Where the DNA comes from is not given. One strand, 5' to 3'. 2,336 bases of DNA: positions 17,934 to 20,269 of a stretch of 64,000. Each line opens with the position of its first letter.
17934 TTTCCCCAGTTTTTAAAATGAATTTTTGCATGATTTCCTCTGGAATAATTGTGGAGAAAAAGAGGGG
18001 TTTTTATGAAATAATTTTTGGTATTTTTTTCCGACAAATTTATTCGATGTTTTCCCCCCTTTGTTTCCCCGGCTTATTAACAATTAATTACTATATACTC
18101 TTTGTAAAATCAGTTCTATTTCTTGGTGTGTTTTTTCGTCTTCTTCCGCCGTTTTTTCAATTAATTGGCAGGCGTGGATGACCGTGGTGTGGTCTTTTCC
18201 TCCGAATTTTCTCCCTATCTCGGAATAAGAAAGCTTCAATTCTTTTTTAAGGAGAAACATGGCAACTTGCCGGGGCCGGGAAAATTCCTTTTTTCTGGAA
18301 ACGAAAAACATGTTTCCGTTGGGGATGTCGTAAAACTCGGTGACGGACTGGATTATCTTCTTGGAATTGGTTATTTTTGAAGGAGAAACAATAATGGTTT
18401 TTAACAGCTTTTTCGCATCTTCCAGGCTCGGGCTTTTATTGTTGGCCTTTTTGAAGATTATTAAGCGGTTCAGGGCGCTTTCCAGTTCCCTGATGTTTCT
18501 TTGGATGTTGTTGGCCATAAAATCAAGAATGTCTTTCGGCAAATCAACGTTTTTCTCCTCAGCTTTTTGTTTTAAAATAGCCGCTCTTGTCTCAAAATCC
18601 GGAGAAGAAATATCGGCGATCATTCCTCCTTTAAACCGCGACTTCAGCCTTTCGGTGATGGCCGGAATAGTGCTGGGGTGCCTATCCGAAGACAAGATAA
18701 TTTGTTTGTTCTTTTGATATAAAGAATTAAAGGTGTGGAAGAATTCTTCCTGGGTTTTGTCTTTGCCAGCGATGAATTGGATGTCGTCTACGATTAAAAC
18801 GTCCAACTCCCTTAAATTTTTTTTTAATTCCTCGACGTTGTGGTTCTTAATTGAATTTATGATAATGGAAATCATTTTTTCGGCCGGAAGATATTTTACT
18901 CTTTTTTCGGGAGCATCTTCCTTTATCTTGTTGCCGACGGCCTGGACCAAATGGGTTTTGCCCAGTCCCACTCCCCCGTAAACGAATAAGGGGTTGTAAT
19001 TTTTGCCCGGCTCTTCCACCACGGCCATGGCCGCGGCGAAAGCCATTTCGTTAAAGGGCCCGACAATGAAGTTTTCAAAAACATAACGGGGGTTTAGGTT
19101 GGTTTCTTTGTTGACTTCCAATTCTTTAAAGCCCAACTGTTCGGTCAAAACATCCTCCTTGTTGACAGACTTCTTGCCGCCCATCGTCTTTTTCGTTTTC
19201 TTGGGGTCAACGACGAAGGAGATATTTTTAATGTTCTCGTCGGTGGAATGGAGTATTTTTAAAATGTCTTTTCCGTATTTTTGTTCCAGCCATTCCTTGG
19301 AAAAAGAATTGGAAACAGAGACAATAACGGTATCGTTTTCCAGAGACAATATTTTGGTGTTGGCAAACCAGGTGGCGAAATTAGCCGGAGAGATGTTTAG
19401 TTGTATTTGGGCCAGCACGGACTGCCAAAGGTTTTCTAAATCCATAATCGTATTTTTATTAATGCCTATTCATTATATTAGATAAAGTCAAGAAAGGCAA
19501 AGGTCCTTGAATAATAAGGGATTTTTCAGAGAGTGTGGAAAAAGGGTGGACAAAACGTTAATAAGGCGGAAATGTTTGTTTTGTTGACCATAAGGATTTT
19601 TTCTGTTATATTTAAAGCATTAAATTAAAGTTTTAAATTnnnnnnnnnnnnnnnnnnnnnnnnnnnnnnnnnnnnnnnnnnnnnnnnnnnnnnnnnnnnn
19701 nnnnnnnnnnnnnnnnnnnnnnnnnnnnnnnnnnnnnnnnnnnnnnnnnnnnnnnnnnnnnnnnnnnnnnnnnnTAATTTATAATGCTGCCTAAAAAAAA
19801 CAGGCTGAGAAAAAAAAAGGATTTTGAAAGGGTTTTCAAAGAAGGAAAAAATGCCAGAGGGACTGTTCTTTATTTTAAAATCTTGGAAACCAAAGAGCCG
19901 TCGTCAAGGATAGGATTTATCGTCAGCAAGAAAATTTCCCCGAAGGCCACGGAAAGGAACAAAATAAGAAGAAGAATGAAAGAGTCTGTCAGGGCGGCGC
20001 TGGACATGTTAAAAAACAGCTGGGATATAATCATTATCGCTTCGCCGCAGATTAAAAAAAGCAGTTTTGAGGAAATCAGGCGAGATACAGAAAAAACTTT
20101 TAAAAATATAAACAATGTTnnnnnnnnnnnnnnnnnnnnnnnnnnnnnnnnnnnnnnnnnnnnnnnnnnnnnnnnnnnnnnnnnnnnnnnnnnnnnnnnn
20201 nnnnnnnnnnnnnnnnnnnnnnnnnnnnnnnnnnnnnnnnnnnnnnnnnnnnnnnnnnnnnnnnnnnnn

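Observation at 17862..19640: Bipartite oriC around dnaA with a repeated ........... motif and an AT-rich unwinding element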

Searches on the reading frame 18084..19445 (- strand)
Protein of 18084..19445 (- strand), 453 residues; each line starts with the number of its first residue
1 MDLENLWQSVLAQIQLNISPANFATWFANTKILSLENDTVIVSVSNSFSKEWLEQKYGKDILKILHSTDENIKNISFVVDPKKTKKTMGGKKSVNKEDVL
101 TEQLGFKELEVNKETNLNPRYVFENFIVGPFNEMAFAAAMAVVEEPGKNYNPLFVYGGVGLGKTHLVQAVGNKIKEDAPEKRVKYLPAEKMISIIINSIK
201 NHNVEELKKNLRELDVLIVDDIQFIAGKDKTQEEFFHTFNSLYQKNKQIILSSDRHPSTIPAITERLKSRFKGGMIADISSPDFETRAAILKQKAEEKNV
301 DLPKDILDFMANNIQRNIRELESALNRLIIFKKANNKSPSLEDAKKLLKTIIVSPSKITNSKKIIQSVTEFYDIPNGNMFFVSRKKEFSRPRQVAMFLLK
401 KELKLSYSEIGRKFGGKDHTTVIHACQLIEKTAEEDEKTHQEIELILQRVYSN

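Call 10: search_protein_families(library=ncbifam, proteins=[window:18087-19445:-])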
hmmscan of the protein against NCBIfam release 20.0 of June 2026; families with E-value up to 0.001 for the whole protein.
window:18087-19445:- (453 aa): 23 families
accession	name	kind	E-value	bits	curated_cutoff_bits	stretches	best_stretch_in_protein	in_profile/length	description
TIGR00362.1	DnaA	equivalog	5e-153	510.3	343.9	1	7-449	1-436/437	chromosomal replication initiator protein DnaA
NF001154.0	PRK00149.3-3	equivalog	1.4e-100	337.5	410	1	8-448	12-456/462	chromosomal replication initiator protein DnaA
NF009087.0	PRK12422.1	equivalog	6.4e-69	233.3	657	1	7-449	4-438/455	chromosomal replication initiator protein DnaA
TIGR03420.1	DnaA_homol_Hda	equivalog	5.2e-34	117.7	194.8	1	117-328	8-205/226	DnaA regulatory inactivator Hda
NF005982.0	PRK08084.1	equivalog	5e-18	65.5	268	1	123-328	21-213/235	DnaA inactivator Hda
NF005304.0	PRK06835.1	equivalog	5.8e-15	55.2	215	1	142-273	175-307/330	ATP-binding protein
NF038214.1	IS21_help_AAA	equivalog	1.7e-14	54.1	200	1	152-252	92-190/232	IS21-like element helper ATPase IstB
NF005992.0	PRK08116.1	subfamily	6.5e-13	48.4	189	1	120-297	81-262/269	hypothetical protein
NF006571.0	PRK09087.1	equivalog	5.9e-11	42.5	297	1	118-328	16-200/228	DnaA regulatory inactivator HdaA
NF006505.0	PRK08939.1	equivalog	1.7e-09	37.4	228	1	143-222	147-226/306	primosomal protein DnaI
NF005378.0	PRK06921.1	subfamily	2.7e-08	33.3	207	1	148-271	115-240/266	hypothetical protein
NF051883.1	DnaARegInactHdaA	equivalog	3.5e-08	33.3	300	1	117-328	11-202/229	DnaA regulatory inactivator HdaA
NF005206.0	PRK06672.1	equivalog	3.8e-07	29.4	416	1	7-80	5-267/341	hypothetical protein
NF006485.0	PRK08903.1-5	equivalog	4.3e-07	29.8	289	1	122-334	16-211/233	DnaA regulatory inactivator Hda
NF004687.0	PRK06030.1-2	equivalog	6.4e-07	29.7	181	1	388-450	67-126/140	hypothetical protein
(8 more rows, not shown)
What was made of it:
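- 18084..19445 (-): dnaA, the initiator gene. TIGR00362, E = 5e-153 (call 10).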

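Call 12: find_related_loci(query=window:18087-19445:-, collection=genome_contigs, flank=4000)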
Query window:18087-19445:- (453 aa) in genome_contigs; peptide patterns used: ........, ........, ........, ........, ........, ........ (x = any residue, [..] = any of these).
391 stretches matched a pattern; 312 encode a relative of the query (tblastn E <= 1e-3); the best 80 are kept; 80 distinct loci.
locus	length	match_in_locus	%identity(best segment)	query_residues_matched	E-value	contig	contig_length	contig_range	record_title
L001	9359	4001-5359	94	1-453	0e+0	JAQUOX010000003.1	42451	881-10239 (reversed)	MAG: Candidatus Paceibacterota bacterium isolate STD1_210 NODE_1743_length_42451_cov_40.874232_Sandtown_D1, whole genome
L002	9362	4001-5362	88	1-453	0e+0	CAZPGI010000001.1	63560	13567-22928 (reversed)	MAG TPA_asm: uncultured Candidatus Saccharibacteria bacterium isolate binchicken_co20_191 genome assembly, contig: NODE_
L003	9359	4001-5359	85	1-453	0e+0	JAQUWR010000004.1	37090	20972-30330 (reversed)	MAG: Candidatus Paceibacterota bacterium isolate STD2_195 NODE_3908_length_37090_cov_14.262857_Sandtown_D2, whole genome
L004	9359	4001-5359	85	1-453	0e+0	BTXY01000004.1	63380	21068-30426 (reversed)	MAG: Candidatus Microsyncoccus archaeolyticus PMX.50 DNA, sequence4, whole genome shotgun sequence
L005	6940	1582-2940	85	1-453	0e+0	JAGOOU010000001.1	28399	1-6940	Candidatus Parcubacteria bacterium isolate Go_SlDig_bin_413 Go_SlDig_4502_length_28399_cov_15.319999, whole genome shotg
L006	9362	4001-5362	78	1-453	0e+0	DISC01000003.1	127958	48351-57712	MAG TPA_asm: Patescibacteria group bacterium UBA6220 UBA6220_contig_23298, whole genome shotgun sequence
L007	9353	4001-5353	77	1-452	0e+0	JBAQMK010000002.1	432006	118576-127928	MAG: Minisyncoccales bacterium isolate MFD12067_ilm_asm_bin19 k127_9057, whole genome shotgun sequence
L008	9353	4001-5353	78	1-452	0e+0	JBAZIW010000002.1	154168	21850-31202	MAG: Candidatus Paceibacterota bacterium isolate SO_2017_LW4_104 scaffold_335_c1_LW137-91_2017, whole genome shotgun seq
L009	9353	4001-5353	77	1-452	0e+0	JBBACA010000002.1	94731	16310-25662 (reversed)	MAG: Candidatus Paceibacterota bacterium isolate SO_2017_LW1_37 NODE_97_length_94731_cov_2.510359_LW64-88_2017, whole ge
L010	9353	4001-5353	77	1-452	0e+0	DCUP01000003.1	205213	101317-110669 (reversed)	MAG TPA_asm: Patescibacteria group bacterium UBA2211 UBA2211_contig_2201, whole genome shotgun sequence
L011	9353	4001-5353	75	1-452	0e+0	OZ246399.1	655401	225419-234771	MAG: uncultured Candidatus Saccharibacteria bacterium isolate SRP089250_co1_48 genome assembly, chromosome: 1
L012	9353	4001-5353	76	1-452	0e+0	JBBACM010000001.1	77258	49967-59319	MAG: Candidatus Paceibacterota bacterium isolate SO_2017_LW1_49 NODE_143_length_77258_cov_1.403729_LW64-88_2017, whole g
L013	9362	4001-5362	78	1-453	0e+0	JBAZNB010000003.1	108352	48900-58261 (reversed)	MAG: Candidatus Paceibacterota bacterium isolate SO_2017_LW4_57 scaffold_582_c1_LW137-91_2017, whole genome shotgun sequ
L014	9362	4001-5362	78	1-452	0e+0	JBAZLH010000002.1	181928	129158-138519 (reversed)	MAG: Candidatus Paceibacterota bacterium isolate SO_2017_LW4_163 scaffold_183_c2_LW137-91_2017, whole genome shotgun seq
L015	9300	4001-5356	74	2-452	0e+0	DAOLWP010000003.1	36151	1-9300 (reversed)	MAG TPA_asm: Candidatus Pacearchaeota archaeon isolate AMR_MDS_4550 NODE_1268_length_36151_cov_23.118296, whole genome s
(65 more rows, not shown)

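Call 30: search_solved_structures(query=window:18087-19445:-, show_alignments=4, max_evalue=1e-10)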
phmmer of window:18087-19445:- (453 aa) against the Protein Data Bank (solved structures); distinct sequences matched with E-value up to 1e-10: 8.
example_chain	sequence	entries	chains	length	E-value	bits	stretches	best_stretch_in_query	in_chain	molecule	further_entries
8btg_A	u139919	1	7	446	1.5e-108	367.1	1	4-448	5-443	Chromosomal replication initiator protein DnaA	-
2z4r_A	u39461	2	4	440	1.8e-78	268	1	9-431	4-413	Chromosomal replication initiator protein dnaA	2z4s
8bv3_A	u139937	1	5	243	1.4e-76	261.8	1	115-352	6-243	Chromosomal replication initiator protein DnaA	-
1l8q_A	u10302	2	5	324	3.3e-65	224.4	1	117-441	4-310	Chromosomal replication initiator protein dnaA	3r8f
2hcb_A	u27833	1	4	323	4.6e-65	223.9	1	117-441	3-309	Chromosomal replication initiator protein dnaA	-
1j1v_A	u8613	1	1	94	2.5e-14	56.7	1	364-446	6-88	Chromosomal replication initiator protein dnaA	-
3bos_A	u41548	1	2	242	7.7e-13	51.8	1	146-345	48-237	Putative DNA replication factor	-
3sc3_A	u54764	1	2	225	8e-13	51.8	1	146-345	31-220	Putative DNA replication regulator Hda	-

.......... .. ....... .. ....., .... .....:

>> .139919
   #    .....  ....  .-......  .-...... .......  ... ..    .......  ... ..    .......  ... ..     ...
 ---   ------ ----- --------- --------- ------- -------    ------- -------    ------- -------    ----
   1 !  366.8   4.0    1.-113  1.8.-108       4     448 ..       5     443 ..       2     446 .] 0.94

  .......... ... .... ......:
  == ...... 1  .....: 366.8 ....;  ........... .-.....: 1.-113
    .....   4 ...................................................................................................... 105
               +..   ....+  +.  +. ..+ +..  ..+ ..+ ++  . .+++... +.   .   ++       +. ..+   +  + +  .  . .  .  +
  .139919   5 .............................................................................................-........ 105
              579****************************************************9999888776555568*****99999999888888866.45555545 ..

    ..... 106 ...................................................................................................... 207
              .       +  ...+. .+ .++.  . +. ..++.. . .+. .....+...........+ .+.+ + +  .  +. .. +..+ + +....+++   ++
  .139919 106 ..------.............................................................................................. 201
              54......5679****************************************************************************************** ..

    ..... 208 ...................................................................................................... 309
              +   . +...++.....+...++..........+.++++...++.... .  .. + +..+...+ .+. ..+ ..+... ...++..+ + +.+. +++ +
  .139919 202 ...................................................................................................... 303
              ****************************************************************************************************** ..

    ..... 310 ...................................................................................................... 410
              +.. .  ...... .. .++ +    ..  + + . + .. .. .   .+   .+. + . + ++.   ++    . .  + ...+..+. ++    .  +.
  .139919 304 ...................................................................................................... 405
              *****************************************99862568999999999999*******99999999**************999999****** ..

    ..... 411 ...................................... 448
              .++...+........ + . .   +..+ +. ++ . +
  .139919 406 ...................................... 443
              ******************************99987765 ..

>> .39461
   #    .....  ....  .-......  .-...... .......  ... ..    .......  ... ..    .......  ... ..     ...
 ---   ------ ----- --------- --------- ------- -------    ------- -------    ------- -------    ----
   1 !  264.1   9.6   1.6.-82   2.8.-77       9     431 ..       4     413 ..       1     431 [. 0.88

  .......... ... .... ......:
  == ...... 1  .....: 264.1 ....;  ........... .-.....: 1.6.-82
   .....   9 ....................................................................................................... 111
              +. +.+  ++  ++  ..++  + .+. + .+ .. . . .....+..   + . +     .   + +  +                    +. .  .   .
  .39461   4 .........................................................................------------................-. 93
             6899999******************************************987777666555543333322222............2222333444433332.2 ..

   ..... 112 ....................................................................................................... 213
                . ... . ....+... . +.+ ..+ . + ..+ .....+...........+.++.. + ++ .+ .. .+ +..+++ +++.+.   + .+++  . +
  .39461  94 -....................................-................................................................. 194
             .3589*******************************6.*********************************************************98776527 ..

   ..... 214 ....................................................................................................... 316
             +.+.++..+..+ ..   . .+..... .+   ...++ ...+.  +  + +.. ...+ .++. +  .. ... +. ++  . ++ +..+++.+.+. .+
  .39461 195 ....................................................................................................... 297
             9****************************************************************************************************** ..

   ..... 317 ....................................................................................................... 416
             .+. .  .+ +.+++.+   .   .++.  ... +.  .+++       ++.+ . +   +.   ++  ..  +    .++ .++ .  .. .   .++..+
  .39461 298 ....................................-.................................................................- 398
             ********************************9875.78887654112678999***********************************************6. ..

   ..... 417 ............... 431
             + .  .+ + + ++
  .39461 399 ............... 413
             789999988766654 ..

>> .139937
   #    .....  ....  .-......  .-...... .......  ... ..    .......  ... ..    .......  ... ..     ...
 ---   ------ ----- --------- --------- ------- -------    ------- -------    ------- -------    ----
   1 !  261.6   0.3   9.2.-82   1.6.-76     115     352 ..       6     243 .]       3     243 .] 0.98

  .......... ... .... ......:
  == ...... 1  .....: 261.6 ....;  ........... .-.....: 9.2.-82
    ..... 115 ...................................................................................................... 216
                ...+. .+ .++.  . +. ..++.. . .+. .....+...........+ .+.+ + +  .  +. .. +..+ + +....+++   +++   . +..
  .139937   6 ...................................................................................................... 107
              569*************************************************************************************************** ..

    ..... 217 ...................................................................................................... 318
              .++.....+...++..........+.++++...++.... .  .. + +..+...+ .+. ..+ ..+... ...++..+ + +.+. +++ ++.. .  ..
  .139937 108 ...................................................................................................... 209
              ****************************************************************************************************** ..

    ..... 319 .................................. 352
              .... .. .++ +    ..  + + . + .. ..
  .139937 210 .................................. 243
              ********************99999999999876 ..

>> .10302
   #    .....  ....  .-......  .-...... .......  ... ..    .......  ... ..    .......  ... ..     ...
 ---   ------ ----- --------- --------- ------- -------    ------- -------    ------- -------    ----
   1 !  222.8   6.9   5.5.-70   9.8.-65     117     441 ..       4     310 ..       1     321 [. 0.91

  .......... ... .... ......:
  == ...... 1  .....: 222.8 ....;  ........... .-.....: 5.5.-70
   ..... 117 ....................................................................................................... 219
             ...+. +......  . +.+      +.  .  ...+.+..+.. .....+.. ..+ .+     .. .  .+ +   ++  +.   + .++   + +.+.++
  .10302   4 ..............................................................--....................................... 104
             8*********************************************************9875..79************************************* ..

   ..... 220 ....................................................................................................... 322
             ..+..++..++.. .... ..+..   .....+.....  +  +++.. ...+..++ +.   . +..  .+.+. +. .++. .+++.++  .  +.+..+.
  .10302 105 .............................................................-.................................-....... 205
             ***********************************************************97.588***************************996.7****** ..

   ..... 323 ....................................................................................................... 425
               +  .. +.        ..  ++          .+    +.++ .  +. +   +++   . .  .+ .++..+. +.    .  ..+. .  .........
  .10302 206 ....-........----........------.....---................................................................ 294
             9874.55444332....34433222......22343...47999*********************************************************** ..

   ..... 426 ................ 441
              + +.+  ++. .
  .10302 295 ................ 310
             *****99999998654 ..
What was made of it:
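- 18084..19445 (-): Full-length alignment to B. subtilis DnaA 8BTG, E = 1.5e-108 (call 30).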

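Call 50: find_encoding_contigs(protein=window:18084-19445:-, flank=1000, max_places=4)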
Protein window:18084-19445:- (453 aa): 20 contigs read that carry it; 4 places shown.
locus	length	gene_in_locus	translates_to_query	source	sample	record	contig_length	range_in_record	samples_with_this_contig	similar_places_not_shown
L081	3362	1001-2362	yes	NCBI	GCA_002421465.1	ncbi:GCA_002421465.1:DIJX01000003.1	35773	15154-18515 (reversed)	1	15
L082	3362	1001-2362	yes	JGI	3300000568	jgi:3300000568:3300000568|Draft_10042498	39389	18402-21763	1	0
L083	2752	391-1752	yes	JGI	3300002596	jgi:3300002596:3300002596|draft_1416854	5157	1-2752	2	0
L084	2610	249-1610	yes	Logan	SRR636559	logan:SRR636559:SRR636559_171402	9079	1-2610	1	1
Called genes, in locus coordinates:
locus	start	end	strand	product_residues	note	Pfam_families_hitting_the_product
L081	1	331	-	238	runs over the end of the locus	PF02096:60KD_IMP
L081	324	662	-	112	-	PF00825:Ribonuclease_P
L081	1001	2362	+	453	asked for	PF11638:DnaA_N, PF00308:Bac_DnaA, PF01695:IstB_IS21 (weak), PF00004:AAA (weak), PF22688:Hda_lid (faint), PF08299:Bac_DnaA_C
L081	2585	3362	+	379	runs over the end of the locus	PF00712:DNA_pol3_beta, PF02767:DNA_pol3_beta_2, PF02768:DNA_pol3_beta_3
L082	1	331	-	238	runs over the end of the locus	PF02096:60KD_IMP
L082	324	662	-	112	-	PF00825:Ribonuclease_P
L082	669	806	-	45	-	PF00468:Ribosomal_L34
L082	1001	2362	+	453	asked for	PF11638:DnaA_N, PF00308:Bac_DnaA, PF01695:IstB_IS21 (weak), PF00004:AAA (weak), PF22688:Hda_lid (faint), PF08299:Bac_DnaA_C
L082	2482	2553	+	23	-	-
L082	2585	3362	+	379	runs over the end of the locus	PF00712:DNA_pol3_beta, PF02767:DNA_pol3_beta_2, PF02768:DNA_pol3_beta_3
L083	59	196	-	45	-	PF00468:Ribosomal_L34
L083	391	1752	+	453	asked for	PF11638:DnaA_N, PF00308:Bac_DnaA, PF01695:IstB_IS21 (weak), PF00004:AAA (weak), PF22688:Hda_lid (faint), PF08299:Bac_DnaA_C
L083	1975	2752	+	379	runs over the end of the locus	PF00712:DNA_pol3_beta, PF02767:DNA_pol3_beta_2, PF02768:DNA_pol3_beta_3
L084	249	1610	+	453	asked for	PF11638:DnaA_N, PF00308:Bac_DnaA, PF01695:IstB_IS21 (weak), PF00004:AAA (weak), PF22688:Hda_lid (faint), PF08299:Bac_DnaA_C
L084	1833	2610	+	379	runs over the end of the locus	PF00712:DNA_pol3_beta, PF02767:DNA_pol3_beta_2, PF02768:DNA_pol3_beta_3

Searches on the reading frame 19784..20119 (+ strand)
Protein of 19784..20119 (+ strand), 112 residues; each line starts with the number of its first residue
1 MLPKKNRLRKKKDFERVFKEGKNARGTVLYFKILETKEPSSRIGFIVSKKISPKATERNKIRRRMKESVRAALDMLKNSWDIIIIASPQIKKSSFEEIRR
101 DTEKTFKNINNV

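Call 10: search_protein_families(library=ncbifam, proteins=[window:19784-20119:+])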
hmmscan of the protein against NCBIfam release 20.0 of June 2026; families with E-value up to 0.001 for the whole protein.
window:19784-20119:+ (112 aa): 7 families
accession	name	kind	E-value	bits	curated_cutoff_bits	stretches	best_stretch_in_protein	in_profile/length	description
TIGR00188.1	rnpA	equivalog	2.4e-22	79.3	38.35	1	4-111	3-109/111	ribonuclease P protein component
NF002507.0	PRK01903.1-1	equivalog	4.9e-09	36.5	225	1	2-77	14-95/150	ribonuclease P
NF002511.0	PRK01903.2-2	equivalog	2.9e-08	33.7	227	1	2-78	9-92/140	ribonuclease P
NF002512.0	PRK01903.2-3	equivalog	8.7e-07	29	231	1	2-75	14-93/146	ribonuclease P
NF000707.0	PRK00038.1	equivalog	7.3e-06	26.4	186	1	2-79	6-88/123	ribonuclease P protein component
NF002513.0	PRK01903.2-4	equivalog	9e-05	22.8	240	1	39-71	30-62/118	ribonuclease P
NF002514.0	PRK01903.3-1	equivalog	0.00071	19.8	246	1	9-76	2-73/122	ribonuclease P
